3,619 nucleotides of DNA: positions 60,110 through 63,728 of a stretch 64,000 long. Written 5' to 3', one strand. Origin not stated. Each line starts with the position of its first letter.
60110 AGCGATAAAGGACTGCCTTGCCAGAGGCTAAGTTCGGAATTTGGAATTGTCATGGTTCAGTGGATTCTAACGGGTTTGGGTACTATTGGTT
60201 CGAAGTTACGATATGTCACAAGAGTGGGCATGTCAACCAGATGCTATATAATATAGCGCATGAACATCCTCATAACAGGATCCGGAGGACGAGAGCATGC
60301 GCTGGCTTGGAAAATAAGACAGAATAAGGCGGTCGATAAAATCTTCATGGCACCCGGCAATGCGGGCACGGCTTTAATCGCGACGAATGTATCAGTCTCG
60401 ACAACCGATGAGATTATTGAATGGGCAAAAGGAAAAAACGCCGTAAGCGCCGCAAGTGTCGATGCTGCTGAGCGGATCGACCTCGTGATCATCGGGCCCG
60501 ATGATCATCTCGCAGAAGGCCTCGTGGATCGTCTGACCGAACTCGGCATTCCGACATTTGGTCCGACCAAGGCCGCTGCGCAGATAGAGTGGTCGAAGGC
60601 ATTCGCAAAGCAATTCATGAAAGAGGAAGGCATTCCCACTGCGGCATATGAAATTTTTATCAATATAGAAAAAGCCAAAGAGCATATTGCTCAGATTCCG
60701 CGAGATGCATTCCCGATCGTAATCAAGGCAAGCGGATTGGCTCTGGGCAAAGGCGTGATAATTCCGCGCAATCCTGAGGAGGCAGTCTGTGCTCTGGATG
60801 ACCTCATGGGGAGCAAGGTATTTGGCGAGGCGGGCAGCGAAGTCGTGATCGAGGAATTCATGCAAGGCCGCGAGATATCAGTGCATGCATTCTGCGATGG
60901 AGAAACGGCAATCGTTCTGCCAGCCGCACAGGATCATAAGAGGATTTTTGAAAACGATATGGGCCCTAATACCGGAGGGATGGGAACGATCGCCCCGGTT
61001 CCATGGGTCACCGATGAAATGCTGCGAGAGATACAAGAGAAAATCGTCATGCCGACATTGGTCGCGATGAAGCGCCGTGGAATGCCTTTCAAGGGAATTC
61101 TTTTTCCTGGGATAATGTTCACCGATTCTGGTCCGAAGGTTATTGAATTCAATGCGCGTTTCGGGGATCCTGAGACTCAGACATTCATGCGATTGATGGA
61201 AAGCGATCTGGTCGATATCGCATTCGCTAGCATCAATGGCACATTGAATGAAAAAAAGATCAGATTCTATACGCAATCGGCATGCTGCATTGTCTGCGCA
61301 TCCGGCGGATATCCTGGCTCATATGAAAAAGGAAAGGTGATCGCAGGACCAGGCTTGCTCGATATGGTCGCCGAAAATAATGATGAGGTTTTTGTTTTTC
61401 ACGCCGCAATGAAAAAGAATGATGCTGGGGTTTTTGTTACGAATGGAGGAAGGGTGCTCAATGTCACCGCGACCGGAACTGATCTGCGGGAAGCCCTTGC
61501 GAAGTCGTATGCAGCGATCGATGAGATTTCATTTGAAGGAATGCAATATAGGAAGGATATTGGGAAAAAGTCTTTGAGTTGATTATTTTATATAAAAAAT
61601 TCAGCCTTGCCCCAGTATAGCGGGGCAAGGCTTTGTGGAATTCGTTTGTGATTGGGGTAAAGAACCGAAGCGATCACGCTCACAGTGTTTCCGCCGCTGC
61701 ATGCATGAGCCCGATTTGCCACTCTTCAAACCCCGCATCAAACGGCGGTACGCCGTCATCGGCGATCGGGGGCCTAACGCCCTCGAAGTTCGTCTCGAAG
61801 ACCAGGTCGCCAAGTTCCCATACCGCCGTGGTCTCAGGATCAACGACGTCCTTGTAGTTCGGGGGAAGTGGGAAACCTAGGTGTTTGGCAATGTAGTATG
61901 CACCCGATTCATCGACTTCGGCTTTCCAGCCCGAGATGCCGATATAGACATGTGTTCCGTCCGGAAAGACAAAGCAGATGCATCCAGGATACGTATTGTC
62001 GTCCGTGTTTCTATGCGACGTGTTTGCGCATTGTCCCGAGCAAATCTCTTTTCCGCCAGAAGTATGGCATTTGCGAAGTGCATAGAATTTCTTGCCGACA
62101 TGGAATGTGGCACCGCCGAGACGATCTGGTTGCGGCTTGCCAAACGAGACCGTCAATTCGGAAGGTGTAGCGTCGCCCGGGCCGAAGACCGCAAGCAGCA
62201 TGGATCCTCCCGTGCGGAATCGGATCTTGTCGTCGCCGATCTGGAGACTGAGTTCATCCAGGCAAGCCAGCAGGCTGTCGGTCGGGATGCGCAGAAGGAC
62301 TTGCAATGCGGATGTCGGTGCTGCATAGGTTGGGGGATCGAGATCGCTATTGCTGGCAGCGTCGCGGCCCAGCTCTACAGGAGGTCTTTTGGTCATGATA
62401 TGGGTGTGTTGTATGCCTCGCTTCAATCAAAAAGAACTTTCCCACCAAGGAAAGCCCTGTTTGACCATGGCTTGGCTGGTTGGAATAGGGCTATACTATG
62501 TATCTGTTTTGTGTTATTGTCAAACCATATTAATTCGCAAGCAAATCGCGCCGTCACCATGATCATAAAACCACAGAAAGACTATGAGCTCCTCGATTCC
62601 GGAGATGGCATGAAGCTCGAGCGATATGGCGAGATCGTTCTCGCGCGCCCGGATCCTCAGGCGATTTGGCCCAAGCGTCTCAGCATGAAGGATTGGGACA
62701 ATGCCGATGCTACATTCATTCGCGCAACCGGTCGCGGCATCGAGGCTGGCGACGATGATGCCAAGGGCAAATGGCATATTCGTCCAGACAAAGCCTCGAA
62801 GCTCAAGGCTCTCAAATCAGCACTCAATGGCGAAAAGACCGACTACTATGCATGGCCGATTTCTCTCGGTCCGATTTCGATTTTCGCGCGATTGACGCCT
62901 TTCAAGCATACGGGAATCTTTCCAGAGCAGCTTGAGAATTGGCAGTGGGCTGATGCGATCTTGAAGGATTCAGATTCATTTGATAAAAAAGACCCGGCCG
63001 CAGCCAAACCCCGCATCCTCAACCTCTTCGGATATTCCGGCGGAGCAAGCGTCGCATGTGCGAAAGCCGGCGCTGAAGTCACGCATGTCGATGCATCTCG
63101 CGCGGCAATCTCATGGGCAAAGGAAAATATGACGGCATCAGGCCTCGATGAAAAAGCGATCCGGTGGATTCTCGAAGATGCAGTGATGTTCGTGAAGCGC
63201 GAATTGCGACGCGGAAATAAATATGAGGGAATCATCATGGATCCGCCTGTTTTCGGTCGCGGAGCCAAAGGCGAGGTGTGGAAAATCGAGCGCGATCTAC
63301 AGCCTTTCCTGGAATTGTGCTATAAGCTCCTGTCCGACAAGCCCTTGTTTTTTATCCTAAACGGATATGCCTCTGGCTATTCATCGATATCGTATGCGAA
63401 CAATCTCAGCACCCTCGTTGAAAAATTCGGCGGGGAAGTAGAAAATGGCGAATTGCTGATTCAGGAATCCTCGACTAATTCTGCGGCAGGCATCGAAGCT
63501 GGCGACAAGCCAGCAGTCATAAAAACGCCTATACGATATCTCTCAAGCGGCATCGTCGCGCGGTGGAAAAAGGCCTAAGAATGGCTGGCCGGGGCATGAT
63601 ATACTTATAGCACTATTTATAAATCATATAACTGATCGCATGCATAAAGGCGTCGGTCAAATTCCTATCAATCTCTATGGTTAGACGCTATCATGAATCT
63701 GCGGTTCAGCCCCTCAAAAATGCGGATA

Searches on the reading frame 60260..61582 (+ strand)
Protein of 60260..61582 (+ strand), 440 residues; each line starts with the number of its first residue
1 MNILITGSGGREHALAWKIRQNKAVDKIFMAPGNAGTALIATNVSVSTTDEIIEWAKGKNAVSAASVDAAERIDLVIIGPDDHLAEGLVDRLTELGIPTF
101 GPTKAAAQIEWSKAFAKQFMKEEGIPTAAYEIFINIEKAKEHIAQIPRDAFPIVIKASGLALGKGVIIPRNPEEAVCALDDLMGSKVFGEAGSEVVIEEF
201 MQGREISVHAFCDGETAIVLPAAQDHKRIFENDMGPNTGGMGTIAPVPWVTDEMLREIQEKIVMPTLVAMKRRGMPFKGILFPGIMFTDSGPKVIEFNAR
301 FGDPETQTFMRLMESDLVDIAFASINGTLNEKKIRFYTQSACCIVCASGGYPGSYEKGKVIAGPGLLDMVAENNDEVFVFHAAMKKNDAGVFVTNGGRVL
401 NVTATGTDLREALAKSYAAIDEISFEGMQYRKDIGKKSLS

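Call 79: search_protein_families(library=pfam, proteins=[window:60260-61582:+], max_evalue=0.0001)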
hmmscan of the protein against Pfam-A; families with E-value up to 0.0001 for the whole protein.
window:60260-61582:+ (440 aa): 5 families
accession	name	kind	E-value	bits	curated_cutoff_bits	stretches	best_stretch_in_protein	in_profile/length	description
PF01071.24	GARS_A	-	3.4e-78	262.4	27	1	112-306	2-194/194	Phosphoribosylglycinamide synthetase, ATP-grasp (A) domain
PF02844.21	GARS_N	-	1.8e-32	112.5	29.5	1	1-110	1-100/100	Phosphoribosylglycinamide synthetase, N domain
PF02843.22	GARS_C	-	2.1e-31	108.6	34.8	1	341-437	1-92/92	Phosphoribosylglycinamide synthetase, C domain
PF02786.22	CPSase_L_D2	-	7.5e-06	26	19.8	1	114-262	3-145/211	Carbamoyl-phosphate synthase L chain, ATP binding domain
PF13535.11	ATP-grasp_4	-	8.5e-05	22.7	27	0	151-227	3-87/160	ATP-grasp domain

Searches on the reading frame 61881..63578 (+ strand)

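Call 79: search_protein_families(library=pfam, proteins=[window:61881-63578:+], max_evalue=0.0001)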
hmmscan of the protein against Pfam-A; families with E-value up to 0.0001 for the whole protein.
window:61881-63578:+ (565 aa): 3 families
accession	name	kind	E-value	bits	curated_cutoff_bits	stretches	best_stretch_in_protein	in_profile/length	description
PF10672.15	Methyltrans_SAM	-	5.1e-09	36.2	27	1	374-462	122-210/286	S-adenosylmethionine-dependent methyltransferase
PF03602.21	Cons_hypoth95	-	2.4e-05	24.5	24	1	367-456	33-122/182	Conserved hypothetical protein 95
PF09445.16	Methyltransf_15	-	8.4e-05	22.6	22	0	378-476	3-101/165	RNA cap guanine-N2 methyltransferase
